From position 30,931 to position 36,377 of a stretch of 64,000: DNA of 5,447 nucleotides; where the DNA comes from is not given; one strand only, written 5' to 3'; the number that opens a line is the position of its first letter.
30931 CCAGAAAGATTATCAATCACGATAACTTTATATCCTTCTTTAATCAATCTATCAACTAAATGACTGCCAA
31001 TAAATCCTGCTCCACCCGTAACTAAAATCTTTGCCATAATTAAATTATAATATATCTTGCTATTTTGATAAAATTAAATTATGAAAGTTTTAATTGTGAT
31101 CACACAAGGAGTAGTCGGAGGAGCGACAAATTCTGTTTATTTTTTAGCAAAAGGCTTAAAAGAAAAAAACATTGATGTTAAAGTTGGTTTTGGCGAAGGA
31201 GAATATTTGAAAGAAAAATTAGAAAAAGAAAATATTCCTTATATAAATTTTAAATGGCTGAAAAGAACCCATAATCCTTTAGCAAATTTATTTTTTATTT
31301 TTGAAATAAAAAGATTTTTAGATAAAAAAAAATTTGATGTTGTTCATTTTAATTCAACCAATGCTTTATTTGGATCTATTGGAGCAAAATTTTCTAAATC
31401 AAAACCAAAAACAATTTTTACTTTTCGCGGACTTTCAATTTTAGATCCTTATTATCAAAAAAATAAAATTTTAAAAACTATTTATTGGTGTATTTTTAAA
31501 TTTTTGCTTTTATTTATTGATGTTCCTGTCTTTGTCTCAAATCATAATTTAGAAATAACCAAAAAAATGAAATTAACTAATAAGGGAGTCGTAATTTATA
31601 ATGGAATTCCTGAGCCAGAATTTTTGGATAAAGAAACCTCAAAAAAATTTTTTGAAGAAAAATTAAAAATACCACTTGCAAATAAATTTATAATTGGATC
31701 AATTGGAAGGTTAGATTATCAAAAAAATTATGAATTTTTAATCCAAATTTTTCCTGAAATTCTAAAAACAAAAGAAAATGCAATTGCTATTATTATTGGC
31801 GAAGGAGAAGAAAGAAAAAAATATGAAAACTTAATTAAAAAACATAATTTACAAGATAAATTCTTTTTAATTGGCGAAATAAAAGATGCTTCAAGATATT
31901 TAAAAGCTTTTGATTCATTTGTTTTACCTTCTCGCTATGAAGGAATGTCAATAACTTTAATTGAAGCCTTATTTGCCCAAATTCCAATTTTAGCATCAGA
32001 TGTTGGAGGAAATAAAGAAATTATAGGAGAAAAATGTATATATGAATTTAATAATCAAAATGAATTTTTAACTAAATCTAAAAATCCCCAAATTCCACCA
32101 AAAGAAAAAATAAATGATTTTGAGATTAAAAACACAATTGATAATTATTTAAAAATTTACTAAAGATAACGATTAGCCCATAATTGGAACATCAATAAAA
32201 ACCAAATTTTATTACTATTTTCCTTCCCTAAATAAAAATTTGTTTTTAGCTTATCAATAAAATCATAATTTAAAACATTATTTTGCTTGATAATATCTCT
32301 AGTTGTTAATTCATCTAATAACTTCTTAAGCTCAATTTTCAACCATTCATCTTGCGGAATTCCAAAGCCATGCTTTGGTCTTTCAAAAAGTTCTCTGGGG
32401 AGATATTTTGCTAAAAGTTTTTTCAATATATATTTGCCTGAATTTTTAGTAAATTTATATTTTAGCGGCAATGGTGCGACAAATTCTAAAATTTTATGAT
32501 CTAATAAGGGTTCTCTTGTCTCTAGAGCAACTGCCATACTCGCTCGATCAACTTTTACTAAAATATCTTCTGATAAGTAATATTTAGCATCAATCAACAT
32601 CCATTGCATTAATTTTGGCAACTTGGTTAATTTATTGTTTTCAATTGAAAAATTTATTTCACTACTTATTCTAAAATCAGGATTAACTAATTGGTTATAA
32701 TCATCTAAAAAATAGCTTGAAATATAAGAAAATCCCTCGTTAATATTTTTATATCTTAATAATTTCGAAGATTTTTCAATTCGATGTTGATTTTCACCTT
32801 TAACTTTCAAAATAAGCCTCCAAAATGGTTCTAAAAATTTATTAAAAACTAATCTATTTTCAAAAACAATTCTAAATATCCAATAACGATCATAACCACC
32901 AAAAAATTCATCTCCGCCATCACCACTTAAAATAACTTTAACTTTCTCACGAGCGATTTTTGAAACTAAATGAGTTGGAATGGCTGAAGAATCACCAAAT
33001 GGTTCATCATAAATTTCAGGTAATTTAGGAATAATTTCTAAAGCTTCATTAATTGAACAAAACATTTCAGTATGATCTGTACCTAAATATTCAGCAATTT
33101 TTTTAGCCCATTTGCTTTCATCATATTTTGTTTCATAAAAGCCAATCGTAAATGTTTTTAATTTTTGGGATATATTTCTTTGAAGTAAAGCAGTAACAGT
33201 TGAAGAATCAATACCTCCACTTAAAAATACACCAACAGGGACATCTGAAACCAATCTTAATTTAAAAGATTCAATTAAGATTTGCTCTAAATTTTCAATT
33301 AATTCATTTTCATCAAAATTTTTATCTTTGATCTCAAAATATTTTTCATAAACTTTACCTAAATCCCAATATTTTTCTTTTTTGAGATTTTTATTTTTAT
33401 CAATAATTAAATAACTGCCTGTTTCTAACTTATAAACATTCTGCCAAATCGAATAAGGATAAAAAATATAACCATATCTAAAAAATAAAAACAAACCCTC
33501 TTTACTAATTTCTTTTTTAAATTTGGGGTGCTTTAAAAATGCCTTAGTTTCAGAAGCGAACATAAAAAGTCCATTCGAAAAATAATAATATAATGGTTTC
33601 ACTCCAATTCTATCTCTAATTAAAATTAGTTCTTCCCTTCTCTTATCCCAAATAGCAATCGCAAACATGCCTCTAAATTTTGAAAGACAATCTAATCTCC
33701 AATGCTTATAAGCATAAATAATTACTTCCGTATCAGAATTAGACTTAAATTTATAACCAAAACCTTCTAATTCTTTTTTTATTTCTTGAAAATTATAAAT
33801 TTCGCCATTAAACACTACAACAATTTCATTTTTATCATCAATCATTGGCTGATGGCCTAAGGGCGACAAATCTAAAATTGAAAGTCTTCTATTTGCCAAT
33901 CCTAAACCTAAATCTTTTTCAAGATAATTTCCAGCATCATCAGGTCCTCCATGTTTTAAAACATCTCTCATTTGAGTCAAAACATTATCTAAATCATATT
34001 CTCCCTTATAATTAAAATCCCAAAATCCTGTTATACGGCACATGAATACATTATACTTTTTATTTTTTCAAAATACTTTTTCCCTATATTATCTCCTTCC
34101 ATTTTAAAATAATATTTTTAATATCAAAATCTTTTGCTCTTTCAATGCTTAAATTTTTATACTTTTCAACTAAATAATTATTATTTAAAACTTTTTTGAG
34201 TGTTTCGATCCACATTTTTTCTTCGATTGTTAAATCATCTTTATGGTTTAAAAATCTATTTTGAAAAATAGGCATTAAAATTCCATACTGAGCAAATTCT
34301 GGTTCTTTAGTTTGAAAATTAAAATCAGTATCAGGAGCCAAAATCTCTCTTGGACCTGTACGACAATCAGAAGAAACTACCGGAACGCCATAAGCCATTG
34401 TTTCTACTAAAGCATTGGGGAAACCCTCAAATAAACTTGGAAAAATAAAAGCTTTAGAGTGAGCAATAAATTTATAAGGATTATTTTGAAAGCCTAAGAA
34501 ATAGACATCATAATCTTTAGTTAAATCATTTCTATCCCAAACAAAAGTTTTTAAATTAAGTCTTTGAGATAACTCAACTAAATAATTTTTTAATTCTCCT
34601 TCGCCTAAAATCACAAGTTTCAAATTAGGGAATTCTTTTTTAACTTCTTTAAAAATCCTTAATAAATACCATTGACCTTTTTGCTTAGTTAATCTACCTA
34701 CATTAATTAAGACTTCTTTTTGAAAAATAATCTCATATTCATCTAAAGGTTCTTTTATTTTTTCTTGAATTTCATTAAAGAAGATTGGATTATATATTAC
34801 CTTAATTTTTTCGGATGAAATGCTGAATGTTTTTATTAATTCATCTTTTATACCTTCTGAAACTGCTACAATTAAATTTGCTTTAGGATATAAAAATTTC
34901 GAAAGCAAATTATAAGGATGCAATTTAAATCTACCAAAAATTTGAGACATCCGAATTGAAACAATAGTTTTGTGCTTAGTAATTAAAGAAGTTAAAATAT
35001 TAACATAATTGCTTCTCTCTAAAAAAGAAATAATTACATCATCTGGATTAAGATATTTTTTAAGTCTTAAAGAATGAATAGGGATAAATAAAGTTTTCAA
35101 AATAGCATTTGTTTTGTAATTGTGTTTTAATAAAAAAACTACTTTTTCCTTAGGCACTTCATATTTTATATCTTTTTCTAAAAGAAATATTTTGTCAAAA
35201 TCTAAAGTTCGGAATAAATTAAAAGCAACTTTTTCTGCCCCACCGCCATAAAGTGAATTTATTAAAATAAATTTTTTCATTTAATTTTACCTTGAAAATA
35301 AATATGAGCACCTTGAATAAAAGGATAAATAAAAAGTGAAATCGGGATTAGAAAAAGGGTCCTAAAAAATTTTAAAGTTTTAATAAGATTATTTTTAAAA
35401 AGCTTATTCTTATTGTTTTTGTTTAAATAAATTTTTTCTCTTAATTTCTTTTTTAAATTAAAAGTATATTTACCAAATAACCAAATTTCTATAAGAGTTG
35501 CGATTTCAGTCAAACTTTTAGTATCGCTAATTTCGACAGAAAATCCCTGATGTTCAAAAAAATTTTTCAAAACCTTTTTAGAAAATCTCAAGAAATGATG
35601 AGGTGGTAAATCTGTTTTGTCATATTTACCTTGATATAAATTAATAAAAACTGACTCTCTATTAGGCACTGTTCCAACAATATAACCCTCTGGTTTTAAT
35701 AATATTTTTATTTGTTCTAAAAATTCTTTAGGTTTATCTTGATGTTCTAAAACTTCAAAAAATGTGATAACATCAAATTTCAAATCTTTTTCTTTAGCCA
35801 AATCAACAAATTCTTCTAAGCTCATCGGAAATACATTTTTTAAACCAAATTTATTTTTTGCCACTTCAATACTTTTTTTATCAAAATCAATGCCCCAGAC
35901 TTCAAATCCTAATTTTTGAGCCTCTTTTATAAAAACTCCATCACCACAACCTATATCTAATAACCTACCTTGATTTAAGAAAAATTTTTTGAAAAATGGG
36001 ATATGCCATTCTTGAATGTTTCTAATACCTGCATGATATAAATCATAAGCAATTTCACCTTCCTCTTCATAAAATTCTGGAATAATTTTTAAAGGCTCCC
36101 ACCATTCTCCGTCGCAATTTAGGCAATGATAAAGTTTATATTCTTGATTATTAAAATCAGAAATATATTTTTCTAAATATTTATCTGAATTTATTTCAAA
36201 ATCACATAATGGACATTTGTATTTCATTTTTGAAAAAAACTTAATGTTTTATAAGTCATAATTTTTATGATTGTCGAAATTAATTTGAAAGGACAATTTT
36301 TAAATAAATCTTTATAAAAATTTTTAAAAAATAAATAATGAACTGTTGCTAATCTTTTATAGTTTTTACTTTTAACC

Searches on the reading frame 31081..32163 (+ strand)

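Call 36: search_protein_families(library=pfam, proteins=[window:31081-32163:+], max_evalue=0.01)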
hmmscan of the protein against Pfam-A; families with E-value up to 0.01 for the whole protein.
window:31081-32163:+ (360 aa): 6 families
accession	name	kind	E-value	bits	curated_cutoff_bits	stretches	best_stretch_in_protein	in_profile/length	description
PF00534.26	Glycos_transf_1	-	1.2e-31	110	26.4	1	200-319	13-135/172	Glycosyl transferases group 1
PF13692.12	Glyco_trans_1_4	-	7e-27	94.9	27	1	203-329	2-132/142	Glycosyl transferases group 1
PF13439.12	Glyco_transf_4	-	1.4e-17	64.7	28.5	1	12-176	1-166/170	Glycosyltransferase Family 4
PF13477.12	Glyco_trans_4_2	-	3.1e-08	34.3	23.4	1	22-136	16-126/139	Glycosyl transferase 4-like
PF13579.12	Glyco_trans_4_4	-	6.1e-07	30.4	29.7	1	13-137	1-119/158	Glycosyl transferase 4-like domain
PF20706.3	GT4-conflict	-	0.004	16.6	26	1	274-327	279-331/385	Family 4 Glycosyltransferase in conflict systems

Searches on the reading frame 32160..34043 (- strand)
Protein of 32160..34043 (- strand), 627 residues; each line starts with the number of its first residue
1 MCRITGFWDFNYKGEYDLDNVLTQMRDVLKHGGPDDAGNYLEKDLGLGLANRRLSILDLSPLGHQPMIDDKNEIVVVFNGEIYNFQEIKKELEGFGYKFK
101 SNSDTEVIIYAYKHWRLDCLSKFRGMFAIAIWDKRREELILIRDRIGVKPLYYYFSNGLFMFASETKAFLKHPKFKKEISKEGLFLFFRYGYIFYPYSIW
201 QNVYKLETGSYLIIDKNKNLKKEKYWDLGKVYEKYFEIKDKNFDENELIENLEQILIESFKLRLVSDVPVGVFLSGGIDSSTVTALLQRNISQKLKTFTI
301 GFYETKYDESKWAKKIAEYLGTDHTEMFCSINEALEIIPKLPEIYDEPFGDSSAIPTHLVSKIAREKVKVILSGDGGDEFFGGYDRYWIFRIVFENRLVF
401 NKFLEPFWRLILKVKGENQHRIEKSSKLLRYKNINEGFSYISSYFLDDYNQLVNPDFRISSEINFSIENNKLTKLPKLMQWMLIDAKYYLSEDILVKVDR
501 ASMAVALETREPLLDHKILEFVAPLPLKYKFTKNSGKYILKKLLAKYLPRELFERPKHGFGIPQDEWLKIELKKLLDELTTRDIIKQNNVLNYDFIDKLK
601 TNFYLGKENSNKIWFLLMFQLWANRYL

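Call 36: search_protein_families(library=pfam, proteins=[window:32160-34043:-], max_evalue=0.01)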
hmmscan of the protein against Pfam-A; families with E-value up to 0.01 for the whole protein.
window:32160-34043:- (627 aa): 7 families
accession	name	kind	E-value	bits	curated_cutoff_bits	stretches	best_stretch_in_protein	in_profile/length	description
PF00733.27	Asn_synthase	-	4.7e-95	319.7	21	1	252-623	2-353/354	Asparagine synthase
PF13537.11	GATase_7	-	1.4e-46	158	25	1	52-170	2-122/123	Glutamine amidotransferase domain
PF13522.11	GATase_6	-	4.7e-41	140.3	27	1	34-165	1-130/130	Glutamine amidotransferase domain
PF06508.19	QueC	-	0.00017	21.6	22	1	272-330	4-61/210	Queuosine biosynthesis protein QueC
PF02540.23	NAD_synthase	-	0.00024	20.7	21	1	261-336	14-86/242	NAD synthase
PF24167.1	DUF7411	-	0.0012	18.9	28.7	1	270-331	3-60/194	Family of unknown function (DUF7411)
PF12481.13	DUF3700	-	0.0012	18.7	27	1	67-166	70-172/228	Aluminium induced protein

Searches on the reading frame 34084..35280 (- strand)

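Call 37: search_protein_families(library=pfam, proteins=[window:34084-35280:-], max_evalue=0.01)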
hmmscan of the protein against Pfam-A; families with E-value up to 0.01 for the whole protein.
window:34084-35280:- (398 aa): 4 families
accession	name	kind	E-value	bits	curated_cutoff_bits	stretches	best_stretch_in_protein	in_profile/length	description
PF00534.26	Glycos_transf_1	-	9.6e-27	94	26.4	1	187-317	14-134/172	Glycosyl transferases group 1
PF13692.12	Glyco_trans_1_4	-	1.1e-24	87.7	27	1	189-322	2-124/142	Glycosyl transferases group 1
PF13439.12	Glyco_transf_4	-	6.2e-09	36.5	28.5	1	65-166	56-166/170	Glycosyltransferase Family 4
PF20706.3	GT4-conflict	-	0.00035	20.1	26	1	131-314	144-320/385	Family 4 Glycosyltransferase in conflict systems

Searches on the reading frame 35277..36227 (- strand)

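Call 37: search_protein_families(library=pfam, proteins=[window:35277-36227:-], max_evalue=0.01)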
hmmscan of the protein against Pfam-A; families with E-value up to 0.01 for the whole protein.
window:35277-36227:- (316 aa): 11 families
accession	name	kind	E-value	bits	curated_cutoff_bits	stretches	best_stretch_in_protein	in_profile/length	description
PF13489.12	Methyltransf_23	-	6.6e-25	88.2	27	1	78-231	16-161/164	Methyltransferase domain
PF13847.12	Methyltransf_31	-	2.2e-18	66.8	27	1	88-194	6-118/145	Methyltransferase domain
PF08241.18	Methyltransf_11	-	6.7e-17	62.4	21.2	1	90-184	1-94/95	Methyltransferase domain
PF08242.18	Methyltransf_12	-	1.3e-16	61.5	30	1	90-183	1-98/98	Methyltransferase domain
PF13649.12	Methyltransf_25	-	5.1e-13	50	27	1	90-181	2-97/97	Methyltransferase domain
PF02353.26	CMAS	-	3.5e-08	33.5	27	1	79-281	55-256/273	Mycolic acid cyclopropane synthetase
PF05219.18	DREV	-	2.4e-06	27.3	26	1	86-204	95-205/265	DREV methyltransferase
PF06325.19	PrmA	-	4.9e-06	26.7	22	1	83-184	159-257/296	Ribosomal protein L11 methyltransferase (PrmA)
PF07021.18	MetW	-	0.00014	22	21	1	86-173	14-98/193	Methionine biosynthesis protein MetW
PF08003.17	Methyltransf_9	-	0.00096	18.6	23.8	1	84-238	114-270/315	Protein of unknown function (DUF1698)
PF03291.22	mRNA_G-N7_MeTrfase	-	0.0031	17.1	26.6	0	88-199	64-194/315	mRNA (guanine-N(7))-methyltransferase domain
